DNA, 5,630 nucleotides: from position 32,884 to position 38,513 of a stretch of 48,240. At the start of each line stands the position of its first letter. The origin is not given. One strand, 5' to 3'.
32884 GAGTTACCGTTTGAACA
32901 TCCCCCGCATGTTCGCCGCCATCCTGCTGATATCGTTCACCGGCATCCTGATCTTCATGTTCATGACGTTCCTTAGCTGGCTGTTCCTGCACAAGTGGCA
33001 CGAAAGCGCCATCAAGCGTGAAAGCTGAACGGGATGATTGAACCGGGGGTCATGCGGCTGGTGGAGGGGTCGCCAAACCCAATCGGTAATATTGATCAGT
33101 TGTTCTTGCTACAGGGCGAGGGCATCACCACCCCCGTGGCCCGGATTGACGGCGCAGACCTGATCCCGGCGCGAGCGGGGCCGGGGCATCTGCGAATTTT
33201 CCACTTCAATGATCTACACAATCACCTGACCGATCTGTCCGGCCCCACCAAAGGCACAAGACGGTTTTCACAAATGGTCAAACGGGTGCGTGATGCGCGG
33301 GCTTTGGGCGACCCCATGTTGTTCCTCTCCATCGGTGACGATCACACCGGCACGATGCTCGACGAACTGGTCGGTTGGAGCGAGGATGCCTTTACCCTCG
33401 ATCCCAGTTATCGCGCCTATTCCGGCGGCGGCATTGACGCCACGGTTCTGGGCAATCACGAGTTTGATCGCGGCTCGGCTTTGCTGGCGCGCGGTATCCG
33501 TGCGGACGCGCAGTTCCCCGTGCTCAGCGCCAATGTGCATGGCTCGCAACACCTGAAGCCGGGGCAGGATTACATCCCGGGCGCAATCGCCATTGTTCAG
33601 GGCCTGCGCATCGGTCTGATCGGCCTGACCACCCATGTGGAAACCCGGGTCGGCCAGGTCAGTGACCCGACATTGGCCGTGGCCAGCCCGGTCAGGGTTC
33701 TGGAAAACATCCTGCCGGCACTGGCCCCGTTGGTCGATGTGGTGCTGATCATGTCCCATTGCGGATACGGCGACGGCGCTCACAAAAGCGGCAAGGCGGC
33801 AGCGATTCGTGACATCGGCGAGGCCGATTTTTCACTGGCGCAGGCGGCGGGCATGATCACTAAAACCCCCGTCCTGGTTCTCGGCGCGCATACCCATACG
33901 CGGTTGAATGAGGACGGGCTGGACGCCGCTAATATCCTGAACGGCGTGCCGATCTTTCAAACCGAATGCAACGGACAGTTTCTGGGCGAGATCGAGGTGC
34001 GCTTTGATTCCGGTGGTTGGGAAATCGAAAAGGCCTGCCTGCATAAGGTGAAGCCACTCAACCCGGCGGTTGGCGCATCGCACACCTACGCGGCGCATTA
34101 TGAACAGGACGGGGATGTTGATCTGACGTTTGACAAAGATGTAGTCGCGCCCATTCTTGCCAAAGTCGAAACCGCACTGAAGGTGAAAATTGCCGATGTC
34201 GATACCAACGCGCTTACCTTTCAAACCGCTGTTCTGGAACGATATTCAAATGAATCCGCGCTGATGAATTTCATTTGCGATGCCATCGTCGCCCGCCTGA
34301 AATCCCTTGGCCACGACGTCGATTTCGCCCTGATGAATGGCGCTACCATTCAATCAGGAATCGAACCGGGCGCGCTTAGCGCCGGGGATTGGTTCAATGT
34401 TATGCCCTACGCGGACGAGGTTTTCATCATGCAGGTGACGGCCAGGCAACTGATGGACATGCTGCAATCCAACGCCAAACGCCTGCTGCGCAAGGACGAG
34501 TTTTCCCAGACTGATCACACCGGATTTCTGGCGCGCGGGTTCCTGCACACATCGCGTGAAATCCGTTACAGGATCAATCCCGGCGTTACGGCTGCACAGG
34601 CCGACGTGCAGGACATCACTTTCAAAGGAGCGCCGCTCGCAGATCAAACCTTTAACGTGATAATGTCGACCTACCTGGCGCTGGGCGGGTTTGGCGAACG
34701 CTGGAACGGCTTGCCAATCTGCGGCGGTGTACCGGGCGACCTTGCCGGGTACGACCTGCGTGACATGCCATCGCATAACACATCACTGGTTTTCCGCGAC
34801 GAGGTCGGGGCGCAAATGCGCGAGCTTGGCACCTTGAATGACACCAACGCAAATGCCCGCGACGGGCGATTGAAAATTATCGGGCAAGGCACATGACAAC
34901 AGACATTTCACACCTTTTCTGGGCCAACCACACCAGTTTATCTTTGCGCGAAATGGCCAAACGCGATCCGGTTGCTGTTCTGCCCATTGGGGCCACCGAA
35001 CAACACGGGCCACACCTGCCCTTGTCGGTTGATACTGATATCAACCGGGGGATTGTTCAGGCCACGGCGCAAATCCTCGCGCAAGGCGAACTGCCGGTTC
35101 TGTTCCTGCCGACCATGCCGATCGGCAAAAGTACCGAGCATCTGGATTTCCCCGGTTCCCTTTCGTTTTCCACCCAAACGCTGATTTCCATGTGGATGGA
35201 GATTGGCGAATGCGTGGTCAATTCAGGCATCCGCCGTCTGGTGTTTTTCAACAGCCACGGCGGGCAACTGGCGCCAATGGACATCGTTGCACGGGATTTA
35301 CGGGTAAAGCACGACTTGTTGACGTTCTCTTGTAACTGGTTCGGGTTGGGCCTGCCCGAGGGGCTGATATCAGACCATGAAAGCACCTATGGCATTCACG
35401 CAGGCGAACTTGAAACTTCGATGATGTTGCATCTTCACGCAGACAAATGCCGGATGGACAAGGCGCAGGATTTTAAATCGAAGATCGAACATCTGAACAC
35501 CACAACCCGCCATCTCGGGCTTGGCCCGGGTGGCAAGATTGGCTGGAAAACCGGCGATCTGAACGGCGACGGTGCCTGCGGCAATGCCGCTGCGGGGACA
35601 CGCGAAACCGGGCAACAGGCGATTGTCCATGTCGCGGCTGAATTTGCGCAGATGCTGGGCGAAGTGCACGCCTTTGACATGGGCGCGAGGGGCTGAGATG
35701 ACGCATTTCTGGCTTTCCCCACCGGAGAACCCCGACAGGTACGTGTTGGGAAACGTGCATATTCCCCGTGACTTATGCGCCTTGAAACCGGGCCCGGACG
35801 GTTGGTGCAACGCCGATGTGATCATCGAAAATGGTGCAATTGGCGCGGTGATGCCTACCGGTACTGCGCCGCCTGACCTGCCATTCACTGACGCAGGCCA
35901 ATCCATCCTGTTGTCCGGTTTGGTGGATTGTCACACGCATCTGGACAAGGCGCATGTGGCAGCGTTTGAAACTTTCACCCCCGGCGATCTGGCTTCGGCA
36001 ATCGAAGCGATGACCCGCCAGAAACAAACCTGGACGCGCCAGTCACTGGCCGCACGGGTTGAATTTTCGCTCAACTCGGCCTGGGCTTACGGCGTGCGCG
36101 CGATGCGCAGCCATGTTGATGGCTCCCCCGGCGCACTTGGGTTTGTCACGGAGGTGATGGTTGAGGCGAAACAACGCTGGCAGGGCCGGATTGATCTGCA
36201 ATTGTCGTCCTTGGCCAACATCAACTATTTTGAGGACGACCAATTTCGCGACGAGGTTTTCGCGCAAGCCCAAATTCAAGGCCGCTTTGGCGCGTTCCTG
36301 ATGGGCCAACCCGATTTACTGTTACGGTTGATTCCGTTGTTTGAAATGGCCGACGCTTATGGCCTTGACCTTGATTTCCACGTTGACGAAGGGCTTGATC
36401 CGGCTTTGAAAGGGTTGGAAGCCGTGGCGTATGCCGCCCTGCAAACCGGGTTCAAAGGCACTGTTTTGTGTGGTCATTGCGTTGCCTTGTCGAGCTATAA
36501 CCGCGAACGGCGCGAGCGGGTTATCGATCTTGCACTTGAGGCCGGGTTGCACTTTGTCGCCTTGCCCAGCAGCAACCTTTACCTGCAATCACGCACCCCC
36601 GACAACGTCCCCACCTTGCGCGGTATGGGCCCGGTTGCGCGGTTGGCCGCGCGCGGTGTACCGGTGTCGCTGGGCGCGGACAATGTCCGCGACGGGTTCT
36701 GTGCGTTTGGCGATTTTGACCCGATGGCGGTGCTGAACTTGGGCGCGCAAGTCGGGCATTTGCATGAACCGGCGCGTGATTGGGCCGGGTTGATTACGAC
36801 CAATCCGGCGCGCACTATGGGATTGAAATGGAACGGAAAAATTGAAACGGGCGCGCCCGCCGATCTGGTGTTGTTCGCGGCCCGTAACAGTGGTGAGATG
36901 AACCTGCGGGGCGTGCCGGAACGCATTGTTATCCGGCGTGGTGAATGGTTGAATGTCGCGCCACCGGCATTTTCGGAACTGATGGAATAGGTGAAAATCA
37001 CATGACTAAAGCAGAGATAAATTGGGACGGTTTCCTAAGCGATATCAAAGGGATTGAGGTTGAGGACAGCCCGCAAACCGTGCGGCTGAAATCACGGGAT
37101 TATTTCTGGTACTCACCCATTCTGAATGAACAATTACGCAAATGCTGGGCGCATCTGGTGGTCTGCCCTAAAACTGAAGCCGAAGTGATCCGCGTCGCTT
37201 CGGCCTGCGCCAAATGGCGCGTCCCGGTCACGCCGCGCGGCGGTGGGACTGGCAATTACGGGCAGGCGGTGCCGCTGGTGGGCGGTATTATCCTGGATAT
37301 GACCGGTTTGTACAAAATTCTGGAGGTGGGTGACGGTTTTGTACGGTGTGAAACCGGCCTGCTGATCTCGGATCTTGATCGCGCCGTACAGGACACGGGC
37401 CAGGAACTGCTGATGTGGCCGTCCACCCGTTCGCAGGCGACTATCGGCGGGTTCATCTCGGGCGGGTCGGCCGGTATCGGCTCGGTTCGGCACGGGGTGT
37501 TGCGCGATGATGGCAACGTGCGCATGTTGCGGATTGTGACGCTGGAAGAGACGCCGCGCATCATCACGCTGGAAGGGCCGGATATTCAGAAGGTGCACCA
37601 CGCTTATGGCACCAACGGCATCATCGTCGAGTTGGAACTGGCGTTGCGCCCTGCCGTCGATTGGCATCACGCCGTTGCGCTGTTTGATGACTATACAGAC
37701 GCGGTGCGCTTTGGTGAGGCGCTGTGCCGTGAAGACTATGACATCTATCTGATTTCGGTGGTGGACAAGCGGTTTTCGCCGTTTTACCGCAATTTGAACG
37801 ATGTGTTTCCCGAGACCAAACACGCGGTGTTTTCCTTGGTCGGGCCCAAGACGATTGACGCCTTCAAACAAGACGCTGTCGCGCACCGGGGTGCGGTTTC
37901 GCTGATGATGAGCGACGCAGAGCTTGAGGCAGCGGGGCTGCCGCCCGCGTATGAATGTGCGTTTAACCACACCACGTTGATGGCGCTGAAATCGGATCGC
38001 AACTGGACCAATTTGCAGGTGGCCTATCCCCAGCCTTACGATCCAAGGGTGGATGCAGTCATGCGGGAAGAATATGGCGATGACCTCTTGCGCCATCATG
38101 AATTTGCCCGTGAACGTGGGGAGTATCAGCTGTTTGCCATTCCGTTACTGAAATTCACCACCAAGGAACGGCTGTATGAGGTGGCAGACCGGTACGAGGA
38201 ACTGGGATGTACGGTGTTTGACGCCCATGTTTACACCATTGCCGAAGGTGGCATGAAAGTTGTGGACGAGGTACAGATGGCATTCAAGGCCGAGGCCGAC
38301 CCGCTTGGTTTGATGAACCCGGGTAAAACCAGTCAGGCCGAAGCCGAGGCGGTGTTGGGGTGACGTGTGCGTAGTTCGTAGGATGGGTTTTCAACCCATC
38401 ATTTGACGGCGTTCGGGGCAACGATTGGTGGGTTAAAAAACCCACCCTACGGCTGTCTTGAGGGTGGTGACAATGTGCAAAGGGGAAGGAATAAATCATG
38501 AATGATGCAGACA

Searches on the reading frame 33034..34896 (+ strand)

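Call 59: search_protein_families(library=pfam, proteins=[window:33034-34896:+], max_evalue=0.00001)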
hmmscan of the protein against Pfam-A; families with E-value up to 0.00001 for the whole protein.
window:33034-34896:+ (620 aa): 2 families
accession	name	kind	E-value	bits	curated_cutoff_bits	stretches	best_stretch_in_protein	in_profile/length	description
PF02872.23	5_nucleotid_C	-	8.9e-19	68.6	23.6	1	396-554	10-152/158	5'-nucleotidase, C-terminal domain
PF00149.33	Metallophos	-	3.6e-06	28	21.5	0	53-289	1-190/191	Calcineurin-like phosphoesterase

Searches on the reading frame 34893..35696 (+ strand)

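Call 59: search_protein_families(library=pfam, proteins=[window:34893-35696:+], max_evalue=0.00001)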
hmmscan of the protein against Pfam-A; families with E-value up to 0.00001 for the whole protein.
window:34893-35696:+ (267 aa): 1 family
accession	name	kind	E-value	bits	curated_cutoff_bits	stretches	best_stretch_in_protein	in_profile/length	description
PF02633.19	Creatininase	-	6.4e-67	225.9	31.3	1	13-255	3-238/238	Creatinine amidohydrolase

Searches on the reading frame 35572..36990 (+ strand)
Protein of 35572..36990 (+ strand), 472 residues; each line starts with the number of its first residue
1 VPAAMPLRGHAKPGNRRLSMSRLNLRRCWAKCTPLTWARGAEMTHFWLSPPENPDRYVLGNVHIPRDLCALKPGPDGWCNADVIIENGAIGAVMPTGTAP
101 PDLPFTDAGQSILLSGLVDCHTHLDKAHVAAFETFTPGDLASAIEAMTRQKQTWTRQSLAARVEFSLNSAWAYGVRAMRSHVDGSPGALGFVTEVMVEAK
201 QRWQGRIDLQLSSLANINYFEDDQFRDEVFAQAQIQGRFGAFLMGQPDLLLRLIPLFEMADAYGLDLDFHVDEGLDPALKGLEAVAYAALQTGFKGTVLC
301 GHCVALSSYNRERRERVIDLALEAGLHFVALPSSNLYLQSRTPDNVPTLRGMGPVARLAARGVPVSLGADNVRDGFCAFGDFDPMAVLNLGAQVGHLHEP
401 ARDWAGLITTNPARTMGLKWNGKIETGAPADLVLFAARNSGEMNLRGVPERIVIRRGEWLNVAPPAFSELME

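Call 59: search_protein_families(library=pfam, proteins=[window:35572-36990:+], max_evalue=0.00001)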
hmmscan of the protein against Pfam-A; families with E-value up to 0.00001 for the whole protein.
window:35572-36990:+ (472 aa): 2 families
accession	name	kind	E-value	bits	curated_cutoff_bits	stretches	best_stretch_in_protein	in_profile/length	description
PF07969.17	Amidohydro_3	-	7.8e-24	85.4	29.7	1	255-436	266-445/472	Amidohydrolase family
PF01979.26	Amidohydro_1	-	5e-10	39.6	25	1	112-437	1-320/345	Amidohydrolase family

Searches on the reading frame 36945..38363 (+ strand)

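Call 59: search_protein_families(library=pfam, proteins=[window:36945-38363:+], max_evalue=0.00001)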
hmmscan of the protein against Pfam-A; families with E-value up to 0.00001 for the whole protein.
window:36945-38363:+ (472 aa): 1 family
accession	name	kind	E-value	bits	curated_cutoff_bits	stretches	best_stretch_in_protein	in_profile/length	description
PF01565.28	FAD_binding_4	-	2.2e-24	86.2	26.4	1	70-199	2-130/139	FAD binding domain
